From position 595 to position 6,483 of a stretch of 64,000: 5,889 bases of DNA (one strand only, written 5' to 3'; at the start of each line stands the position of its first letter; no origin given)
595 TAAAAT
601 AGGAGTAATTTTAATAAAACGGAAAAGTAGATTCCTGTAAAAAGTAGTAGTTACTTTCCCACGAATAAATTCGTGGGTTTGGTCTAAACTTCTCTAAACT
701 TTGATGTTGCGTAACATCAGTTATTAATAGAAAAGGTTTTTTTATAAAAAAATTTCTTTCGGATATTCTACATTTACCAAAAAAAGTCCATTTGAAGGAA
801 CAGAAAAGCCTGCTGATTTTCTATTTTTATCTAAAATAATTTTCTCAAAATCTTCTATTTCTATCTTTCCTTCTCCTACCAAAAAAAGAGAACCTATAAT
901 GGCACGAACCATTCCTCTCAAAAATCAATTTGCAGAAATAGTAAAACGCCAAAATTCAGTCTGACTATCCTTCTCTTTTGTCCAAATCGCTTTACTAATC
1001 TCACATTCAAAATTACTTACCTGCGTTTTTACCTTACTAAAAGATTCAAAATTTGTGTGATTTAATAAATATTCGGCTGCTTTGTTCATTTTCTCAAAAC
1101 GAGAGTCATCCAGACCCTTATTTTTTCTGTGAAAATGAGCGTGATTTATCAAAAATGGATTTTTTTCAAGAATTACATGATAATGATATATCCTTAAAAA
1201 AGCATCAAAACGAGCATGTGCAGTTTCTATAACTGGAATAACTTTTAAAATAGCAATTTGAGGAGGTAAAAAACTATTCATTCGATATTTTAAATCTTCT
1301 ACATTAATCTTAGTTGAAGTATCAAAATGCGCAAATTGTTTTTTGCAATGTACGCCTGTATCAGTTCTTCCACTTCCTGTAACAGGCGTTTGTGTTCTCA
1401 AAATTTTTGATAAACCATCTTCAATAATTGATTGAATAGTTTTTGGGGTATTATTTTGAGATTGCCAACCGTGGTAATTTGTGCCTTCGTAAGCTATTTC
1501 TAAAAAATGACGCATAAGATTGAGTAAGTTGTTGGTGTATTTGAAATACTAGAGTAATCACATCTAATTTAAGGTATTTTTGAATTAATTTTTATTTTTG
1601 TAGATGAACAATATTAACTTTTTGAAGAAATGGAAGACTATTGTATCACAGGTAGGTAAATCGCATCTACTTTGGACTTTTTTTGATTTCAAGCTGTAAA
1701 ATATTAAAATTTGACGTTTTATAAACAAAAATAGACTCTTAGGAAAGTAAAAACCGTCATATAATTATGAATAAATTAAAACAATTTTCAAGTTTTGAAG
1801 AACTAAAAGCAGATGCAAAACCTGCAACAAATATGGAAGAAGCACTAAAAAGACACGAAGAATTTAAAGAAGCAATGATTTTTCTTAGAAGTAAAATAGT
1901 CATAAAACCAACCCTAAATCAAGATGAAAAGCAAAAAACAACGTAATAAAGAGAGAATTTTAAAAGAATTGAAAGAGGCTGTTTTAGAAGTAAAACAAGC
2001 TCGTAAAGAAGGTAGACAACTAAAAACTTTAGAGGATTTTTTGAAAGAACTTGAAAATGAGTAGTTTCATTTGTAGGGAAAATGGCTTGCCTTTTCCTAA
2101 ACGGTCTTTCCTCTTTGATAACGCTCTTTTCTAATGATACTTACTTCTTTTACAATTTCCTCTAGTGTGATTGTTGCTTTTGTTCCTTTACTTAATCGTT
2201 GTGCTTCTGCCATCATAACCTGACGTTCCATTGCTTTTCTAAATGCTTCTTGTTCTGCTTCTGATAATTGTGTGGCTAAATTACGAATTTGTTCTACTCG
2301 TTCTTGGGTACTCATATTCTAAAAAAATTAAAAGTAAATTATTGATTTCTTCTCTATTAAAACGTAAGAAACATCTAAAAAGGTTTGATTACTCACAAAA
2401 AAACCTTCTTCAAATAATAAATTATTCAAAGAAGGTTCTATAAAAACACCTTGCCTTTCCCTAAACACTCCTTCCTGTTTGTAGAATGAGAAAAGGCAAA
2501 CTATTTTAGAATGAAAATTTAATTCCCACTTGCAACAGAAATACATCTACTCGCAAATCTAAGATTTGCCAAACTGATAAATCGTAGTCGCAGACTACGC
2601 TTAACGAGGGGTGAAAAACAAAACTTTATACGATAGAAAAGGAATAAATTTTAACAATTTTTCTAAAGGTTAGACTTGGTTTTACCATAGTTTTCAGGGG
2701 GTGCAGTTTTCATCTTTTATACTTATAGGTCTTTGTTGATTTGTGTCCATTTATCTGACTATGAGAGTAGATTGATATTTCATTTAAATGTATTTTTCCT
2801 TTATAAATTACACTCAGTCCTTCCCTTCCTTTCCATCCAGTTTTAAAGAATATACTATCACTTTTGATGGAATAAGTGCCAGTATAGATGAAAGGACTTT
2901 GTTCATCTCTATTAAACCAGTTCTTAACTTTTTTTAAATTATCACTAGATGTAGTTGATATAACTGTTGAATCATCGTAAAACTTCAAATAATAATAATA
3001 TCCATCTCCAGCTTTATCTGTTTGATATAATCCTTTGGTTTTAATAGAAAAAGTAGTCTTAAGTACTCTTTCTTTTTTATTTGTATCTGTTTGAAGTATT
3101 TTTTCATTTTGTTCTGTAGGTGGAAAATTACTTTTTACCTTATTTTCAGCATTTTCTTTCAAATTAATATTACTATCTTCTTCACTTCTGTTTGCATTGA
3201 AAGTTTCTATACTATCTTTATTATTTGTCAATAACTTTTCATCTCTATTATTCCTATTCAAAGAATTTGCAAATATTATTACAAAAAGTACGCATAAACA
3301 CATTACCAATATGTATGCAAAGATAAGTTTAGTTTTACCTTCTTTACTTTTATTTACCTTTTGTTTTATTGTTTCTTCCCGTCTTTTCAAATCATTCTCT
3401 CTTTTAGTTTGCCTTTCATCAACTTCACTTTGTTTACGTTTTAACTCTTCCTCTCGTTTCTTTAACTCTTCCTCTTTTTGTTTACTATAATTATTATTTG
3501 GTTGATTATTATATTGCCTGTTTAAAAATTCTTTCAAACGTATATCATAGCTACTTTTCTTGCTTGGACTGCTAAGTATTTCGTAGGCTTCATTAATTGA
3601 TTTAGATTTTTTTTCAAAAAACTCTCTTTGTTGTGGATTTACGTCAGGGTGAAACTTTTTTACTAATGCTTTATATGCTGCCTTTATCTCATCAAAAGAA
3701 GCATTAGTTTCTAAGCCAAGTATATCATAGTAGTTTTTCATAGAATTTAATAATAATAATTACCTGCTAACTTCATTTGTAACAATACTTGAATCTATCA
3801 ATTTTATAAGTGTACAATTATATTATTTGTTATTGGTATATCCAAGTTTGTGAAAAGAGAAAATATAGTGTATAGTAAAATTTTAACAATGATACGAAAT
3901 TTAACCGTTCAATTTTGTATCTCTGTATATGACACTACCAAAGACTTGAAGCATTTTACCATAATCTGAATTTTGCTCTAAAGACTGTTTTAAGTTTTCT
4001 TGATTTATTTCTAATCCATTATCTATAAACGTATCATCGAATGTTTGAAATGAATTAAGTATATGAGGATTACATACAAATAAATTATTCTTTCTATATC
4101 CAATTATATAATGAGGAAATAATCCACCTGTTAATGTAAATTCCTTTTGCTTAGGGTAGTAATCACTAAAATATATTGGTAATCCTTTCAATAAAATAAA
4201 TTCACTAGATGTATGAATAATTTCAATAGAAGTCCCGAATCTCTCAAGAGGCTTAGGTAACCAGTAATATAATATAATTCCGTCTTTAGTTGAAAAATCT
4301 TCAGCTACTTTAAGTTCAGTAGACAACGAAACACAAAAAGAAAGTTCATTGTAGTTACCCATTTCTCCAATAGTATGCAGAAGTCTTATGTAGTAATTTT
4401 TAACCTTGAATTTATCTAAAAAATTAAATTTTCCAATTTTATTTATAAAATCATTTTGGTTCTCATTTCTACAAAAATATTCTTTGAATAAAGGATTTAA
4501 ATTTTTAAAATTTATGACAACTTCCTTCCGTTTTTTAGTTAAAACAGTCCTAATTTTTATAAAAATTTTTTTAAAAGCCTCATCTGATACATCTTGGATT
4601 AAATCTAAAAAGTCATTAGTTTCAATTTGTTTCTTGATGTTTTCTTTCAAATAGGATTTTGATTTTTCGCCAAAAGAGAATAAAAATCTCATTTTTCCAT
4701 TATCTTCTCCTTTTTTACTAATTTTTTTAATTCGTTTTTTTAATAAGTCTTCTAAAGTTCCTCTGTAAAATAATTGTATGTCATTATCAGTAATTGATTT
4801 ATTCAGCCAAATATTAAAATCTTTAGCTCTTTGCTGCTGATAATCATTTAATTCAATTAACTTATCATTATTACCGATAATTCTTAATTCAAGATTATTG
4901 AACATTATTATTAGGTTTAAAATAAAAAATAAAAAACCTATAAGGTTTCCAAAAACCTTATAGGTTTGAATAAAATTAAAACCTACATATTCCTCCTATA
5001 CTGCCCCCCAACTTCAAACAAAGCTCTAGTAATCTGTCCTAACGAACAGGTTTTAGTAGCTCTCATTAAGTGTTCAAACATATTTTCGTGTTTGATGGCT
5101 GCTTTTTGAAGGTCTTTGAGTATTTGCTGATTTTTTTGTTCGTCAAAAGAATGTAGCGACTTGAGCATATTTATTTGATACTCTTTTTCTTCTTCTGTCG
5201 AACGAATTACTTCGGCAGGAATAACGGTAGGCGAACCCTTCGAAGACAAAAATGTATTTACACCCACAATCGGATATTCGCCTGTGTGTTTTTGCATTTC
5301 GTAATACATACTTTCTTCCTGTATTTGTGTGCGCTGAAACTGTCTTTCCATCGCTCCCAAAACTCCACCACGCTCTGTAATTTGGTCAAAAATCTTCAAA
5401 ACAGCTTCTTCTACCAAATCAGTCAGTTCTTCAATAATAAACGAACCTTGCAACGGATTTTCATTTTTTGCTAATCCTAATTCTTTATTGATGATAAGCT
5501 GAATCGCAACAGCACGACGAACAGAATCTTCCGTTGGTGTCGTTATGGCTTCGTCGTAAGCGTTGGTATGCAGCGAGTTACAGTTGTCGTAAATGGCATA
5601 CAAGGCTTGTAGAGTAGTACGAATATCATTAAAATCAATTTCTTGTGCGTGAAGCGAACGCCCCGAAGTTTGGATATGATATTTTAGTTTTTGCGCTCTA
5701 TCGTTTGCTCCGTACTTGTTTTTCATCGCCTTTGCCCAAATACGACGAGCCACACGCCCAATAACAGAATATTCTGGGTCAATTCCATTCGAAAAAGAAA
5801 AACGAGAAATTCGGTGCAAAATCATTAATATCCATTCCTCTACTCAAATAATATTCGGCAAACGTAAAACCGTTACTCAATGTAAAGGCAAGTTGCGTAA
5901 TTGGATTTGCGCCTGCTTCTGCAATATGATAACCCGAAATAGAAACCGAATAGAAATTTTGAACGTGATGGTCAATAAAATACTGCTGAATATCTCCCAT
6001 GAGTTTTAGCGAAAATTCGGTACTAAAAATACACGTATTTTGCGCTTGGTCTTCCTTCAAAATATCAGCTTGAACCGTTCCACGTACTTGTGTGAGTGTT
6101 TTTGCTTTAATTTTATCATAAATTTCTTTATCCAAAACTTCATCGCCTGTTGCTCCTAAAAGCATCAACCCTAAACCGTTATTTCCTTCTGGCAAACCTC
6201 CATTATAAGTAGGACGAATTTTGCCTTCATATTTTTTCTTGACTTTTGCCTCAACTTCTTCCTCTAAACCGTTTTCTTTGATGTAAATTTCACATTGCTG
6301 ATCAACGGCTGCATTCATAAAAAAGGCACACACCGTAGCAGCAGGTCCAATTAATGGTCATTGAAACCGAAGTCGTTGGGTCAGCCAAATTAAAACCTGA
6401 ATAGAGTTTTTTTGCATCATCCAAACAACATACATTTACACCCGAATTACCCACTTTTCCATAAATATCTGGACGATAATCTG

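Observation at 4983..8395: icmF (fused B12-dependent isobutyryl-CoA mutase with its G-protein chaperone) is broken by two +1 single-base insertions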

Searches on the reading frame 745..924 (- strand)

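Call 33: search_protein_families(library=pfam, proteins=[window:745-924:-], max_evalue=0.01)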
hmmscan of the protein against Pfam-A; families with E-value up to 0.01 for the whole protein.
window:745-924:- (60 aa): 1 family
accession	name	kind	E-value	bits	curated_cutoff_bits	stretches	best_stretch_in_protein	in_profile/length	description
PF01416.25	PseudoU_synth_1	-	1.9e-12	48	23.3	1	1-55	53-108/108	tRNA pseudouridine synthase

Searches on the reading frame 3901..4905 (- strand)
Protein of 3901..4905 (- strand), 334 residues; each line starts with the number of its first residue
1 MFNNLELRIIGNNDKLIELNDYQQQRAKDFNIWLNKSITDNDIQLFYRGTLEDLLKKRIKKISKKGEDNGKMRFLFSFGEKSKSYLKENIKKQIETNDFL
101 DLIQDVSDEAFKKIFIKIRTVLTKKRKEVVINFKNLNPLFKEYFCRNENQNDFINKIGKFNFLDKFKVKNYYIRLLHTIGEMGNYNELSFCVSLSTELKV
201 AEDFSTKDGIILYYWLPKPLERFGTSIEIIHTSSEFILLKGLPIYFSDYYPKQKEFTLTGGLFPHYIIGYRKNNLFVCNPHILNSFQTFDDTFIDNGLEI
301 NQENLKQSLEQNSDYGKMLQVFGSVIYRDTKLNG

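Call 12: find_encoding_contigs(protein=window:3901-4905:-, flank=10000, max_places=10)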
Protein window:3901-4905:- (334 aa): no gene with exactly this product is on record in the collection.

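Call 33: search_protein_families(library=pfam, proteins=[window:3901-4905:-], max_evalue=0.01)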
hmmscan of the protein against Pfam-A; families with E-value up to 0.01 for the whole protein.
window:3901-4905:- (334 aa): 0 families

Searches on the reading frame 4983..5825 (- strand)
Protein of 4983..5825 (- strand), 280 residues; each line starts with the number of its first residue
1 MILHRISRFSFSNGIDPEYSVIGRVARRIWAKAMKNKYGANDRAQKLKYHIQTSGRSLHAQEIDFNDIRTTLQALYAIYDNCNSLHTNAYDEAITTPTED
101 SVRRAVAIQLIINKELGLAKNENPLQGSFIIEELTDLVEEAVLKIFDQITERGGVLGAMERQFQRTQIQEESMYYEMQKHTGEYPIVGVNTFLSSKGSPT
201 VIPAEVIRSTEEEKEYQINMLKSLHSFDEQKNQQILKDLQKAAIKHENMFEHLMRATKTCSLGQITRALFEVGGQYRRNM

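Call 3: search_protein_families(library=ncbifam, proteins=[window:4983-5825:-])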
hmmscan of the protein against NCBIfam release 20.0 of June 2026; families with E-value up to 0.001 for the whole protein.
window:4983-5825:- (280 aa): 4 families
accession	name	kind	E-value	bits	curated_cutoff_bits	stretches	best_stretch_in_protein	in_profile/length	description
NF045497.1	IsobCoAmut_IcmF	equivalog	3.8e-149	498.5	1500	1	9-280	803-1076/1076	fused isobutyryl-CoA mutase/GTPase IcmF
TIGR00641.1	acid_CoA_mut_N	subfamily_domain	8.3e-54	182.7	303.8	1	24-279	269-525/528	methylmalonyl-CoA mutase N-terminal domain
NF006944.0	PRK09426.1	equivalog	9.2e-47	159.4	876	1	8-278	280-553/721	methylmalonyl-CoA mutase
TIGR00642.1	mmCoA_mut_beta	equivalog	3e-17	62.1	617.25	1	24-192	281-450/620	methylmalonyl-CoA mutase small subunit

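Call 4: search_protein_families(library=pfam, proteins=[window:4983-5825:-])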
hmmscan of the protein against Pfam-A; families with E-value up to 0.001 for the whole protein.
window:4983-5825:- (280 aa): 1 family
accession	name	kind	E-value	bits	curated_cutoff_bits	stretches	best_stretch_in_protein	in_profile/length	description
PF01642.28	MM_CoA_mutase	-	1.3e-63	215.7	22.1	1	10-273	250-511/512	Methylmalonyl-CoA mutase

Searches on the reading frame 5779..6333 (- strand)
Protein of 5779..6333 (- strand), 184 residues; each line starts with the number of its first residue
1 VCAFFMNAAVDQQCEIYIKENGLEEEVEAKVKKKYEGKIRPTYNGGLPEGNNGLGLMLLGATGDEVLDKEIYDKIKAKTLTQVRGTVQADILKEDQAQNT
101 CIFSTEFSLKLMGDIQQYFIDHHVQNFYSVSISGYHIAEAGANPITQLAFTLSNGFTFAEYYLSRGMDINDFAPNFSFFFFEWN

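Call 3: search_protein_families(library=ncbifam, proteins=[window:5779-6333:-])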
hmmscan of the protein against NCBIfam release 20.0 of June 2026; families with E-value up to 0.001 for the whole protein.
window:5779-6333:- (184 aa): 3 families
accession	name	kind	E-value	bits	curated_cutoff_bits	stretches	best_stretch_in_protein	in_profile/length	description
NF045497.1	IsobCoAmut_IcmF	equivalog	4.9e-72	243.2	1500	1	67-180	692-805/1076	fused isobutyryl-CoA mutase/GTPase IcmF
TIGR00641.1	acid_CoA_mut_N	subfamily_domain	8.3e-31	106.8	303.8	1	81-180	157-255/528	methylmalonyl-CoA mutase N-terminal domain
NF006944.0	PRK09426.1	equivalog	2.2e-29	101.9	876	1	80-180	186-285/721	methylmalonyl-CoA mutase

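Call 4: search_protein_families(library=pfam, proteins=[window:5779-6333:-])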
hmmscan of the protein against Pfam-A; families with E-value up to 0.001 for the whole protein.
window:5779-6333:- (184 aa): 1 family
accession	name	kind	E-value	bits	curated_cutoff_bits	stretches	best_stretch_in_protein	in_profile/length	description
PF01642.28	MM_CoA_mutase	-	3.1e-28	99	22.1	1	78-180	150-251/512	Methylmalonyl-CoA mutase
